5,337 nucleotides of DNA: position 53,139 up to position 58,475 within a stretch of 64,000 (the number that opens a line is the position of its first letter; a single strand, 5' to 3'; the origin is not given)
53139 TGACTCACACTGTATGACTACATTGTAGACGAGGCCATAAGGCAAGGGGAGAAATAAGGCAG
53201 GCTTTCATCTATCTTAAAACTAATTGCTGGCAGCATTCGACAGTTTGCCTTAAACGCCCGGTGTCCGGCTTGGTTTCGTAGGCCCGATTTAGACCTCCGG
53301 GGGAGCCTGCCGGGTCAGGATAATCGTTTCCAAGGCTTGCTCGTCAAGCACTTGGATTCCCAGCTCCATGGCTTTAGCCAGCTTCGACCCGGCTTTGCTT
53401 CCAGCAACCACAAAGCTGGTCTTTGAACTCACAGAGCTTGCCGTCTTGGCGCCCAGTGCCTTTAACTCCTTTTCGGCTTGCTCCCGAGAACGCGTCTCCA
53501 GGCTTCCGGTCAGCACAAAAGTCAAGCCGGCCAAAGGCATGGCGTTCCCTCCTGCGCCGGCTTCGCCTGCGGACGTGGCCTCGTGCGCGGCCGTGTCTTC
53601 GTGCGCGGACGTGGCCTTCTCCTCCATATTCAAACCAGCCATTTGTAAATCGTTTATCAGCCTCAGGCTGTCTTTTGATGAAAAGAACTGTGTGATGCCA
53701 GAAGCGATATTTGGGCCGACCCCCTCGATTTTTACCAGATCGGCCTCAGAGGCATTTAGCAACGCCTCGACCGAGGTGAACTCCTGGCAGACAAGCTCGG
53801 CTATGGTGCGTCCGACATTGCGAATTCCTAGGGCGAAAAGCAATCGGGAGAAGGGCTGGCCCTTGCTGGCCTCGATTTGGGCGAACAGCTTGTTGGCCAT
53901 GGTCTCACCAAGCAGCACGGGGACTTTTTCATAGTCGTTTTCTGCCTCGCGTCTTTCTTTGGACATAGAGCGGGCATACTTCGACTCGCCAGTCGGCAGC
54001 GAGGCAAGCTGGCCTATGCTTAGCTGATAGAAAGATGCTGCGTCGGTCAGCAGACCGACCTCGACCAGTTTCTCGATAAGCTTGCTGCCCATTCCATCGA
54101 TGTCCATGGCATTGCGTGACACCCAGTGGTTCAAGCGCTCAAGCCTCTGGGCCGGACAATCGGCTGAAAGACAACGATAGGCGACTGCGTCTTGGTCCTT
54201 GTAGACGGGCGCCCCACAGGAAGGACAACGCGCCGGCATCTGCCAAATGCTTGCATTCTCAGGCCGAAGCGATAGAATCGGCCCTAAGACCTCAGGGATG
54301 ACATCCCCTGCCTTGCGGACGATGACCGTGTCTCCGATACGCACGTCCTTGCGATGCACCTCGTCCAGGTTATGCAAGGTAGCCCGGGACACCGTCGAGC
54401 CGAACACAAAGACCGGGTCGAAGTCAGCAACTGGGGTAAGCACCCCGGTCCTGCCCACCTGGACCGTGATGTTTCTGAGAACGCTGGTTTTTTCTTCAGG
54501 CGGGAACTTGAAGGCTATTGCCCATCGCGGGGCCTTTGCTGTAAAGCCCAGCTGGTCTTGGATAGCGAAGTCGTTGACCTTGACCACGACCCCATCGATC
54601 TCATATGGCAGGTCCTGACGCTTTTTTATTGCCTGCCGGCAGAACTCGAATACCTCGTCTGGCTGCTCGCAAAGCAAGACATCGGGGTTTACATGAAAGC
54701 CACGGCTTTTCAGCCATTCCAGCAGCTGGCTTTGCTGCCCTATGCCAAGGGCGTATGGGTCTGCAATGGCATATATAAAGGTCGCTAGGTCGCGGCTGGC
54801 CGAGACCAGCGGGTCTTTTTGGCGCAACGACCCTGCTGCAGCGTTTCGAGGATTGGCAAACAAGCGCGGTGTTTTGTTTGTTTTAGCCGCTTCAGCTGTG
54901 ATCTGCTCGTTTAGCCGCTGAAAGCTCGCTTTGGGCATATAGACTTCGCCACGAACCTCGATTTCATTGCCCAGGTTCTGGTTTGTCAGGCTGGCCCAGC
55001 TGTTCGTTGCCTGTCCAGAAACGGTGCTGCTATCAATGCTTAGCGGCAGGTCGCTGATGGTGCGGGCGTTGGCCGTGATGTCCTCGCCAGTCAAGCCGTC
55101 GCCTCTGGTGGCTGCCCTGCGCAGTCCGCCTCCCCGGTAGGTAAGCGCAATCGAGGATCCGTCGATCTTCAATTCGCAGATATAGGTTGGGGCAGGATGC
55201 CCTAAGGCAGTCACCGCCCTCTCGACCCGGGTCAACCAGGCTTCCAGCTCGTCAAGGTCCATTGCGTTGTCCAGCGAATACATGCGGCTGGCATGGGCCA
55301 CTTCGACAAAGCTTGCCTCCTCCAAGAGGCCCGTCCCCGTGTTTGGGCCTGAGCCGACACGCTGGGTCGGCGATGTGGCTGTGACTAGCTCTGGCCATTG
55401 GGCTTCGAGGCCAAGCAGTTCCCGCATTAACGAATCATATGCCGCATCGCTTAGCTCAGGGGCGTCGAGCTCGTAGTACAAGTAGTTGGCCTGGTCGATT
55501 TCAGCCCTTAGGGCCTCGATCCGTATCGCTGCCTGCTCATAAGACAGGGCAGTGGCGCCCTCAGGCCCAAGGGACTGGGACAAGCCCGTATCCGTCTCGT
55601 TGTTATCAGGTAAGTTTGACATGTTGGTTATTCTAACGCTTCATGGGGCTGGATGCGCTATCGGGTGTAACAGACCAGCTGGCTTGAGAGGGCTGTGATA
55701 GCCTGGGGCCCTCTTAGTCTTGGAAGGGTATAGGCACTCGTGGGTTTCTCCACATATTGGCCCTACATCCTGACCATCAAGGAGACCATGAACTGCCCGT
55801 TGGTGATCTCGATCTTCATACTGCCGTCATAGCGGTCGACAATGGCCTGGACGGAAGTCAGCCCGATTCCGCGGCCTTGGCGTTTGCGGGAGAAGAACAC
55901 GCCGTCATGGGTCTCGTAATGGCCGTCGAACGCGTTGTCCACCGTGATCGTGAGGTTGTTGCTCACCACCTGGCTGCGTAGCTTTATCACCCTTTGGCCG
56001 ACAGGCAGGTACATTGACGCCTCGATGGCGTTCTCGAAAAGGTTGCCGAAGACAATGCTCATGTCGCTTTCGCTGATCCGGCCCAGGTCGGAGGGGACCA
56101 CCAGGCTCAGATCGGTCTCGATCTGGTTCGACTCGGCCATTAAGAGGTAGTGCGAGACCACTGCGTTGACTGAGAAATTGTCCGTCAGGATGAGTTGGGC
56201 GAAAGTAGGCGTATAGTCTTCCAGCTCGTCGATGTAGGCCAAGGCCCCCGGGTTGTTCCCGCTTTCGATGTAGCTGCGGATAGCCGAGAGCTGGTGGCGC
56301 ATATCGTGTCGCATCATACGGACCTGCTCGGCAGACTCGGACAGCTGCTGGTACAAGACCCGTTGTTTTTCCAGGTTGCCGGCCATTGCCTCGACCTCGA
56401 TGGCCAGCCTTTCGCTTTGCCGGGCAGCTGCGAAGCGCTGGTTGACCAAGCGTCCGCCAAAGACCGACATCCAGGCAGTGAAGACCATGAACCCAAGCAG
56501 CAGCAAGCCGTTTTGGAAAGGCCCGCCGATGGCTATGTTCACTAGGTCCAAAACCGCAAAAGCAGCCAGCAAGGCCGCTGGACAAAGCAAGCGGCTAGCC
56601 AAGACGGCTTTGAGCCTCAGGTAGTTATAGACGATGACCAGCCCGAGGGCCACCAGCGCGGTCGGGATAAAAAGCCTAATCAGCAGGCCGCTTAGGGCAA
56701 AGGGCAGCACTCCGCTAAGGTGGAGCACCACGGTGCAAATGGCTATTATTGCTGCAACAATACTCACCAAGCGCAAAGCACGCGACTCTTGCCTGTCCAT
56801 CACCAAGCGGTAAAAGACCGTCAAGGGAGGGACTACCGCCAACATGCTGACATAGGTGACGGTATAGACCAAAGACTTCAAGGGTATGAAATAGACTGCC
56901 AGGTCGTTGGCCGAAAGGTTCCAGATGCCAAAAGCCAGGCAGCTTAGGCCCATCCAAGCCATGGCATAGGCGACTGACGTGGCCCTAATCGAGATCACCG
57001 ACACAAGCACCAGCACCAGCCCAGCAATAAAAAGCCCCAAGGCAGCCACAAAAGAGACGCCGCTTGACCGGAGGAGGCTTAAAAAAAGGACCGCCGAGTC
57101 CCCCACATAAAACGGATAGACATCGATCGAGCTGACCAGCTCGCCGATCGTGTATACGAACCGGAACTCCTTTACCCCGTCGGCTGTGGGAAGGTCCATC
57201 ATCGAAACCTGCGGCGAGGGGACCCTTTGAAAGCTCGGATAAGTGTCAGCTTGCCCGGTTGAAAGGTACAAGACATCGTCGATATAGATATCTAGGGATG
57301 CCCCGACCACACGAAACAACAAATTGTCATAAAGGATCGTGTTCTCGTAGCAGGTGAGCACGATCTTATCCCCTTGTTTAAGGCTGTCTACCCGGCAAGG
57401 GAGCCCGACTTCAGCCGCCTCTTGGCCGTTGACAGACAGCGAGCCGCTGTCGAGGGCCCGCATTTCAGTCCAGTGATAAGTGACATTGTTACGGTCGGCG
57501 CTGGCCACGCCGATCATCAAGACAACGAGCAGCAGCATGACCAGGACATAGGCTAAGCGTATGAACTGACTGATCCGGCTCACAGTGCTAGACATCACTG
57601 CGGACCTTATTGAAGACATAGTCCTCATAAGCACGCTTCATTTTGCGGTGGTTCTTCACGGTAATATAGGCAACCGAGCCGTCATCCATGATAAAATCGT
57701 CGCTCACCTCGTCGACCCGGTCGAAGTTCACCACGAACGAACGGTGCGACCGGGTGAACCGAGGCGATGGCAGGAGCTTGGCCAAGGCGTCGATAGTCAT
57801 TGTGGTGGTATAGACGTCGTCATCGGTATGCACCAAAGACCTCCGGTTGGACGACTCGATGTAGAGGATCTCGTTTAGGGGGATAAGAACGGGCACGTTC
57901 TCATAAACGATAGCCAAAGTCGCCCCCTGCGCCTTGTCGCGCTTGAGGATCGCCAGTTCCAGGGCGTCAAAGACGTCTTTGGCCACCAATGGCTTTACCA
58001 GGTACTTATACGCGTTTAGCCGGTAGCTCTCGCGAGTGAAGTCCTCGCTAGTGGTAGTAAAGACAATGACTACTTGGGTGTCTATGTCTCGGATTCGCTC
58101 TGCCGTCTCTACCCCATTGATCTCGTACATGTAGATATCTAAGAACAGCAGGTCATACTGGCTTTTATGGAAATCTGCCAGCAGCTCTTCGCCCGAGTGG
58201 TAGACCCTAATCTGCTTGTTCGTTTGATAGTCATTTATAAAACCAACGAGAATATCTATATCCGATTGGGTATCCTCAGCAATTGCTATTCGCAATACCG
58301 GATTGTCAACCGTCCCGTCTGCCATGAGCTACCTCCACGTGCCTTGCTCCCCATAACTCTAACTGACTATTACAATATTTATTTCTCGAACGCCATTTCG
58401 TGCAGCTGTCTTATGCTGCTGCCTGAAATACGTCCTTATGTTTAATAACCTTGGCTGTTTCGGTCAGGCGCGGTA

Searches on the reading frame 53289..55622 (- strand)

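Call 90: search_protein_families(library=pfam, proteins=[window:53289-55622:-], max_evalue=0.0001)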
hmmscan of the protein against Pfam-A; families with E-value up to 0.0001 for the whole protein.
window:53289-55622:- (777 aa): 8 families
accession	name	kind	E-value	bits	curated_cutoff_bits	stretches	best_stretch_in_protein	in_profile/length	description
PF01653.23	DNA_ligase_aden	-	1.4e-89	300.4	27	1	103-376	2-253/253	NAD-dependent DNA ligase adenylation domain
PF03120.22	DNA_ligase_OB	-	4.3e-33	113.4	32.9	1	380-456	2-78/79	NAD-dependent DNA ligase OB-fold domain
PF12826.13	HHH_2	-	1.9e-19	70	27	1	593-656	1-64/64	Helix-hairpin-helix motif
PF00533.33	BRCT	-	3e-11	43.8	21.3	1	696-765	5-75/78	BRCA1 C Terminus (BRCT) domain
PF22745.1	Nlig-Ia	-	7e-10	39.9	27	1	34-100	5-73/92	DNA ligase-like, N-terminal NAD+-binding domain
PF14520.12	HHH_5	-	4.8e-09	37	27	1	598-643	5-51/57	Helix-hairpin-helix domain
PF03119.21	DNA_ligase_ZBD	-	6.9e-07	29.5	25.8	1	465-491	1-27/27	NAD-dependent DNA ligase C4 zinc finger domain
PF12738.14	PTCB-BRCT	-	3e-05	24.4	22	1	708-759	8-59/63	twin BRCT domain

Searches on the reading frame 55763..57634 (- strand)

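Call 90: search_protein_families(library=pfam, proteins=[window:55763-57634:-], max_evalue=0.0001)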
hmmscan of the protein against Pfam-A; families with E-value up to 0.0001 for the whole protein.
window:55763-57634:- (623 aa): 2 families
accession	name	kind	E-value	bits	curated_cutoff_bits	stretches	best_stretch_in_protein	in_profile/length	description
PF14501.12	HATPase_c_5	-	6.1e-19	68.3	22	1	521-621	2-101/102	GHKL domain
PF02518.31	HATPase_c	-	6.8e-06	26.9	26.4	1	524-611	5-96/111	Histidine kinase-, DNA gyrase B-, and HSP90-like ATPase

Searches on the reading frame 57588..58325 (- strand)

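Call 90: search_protein_families(library=pfam, proteins=[window:57588-58325:-], max_evalue=0.0001)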
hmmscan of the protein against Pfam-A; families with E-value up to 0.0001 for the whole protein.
window:57588-58325:- (245 aa): 2 families
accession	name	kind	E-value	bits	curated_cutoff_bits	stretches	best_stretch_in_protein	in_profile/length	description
PF04397.21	LytTR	-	2.9e-17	63.1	22.6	1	146-211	4-69/98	LytTr DNA-binding domain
PF00072.30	Response_reg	-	1.9e-16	60.7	30.2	1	13-122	1-110/111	Response regulator receiver domain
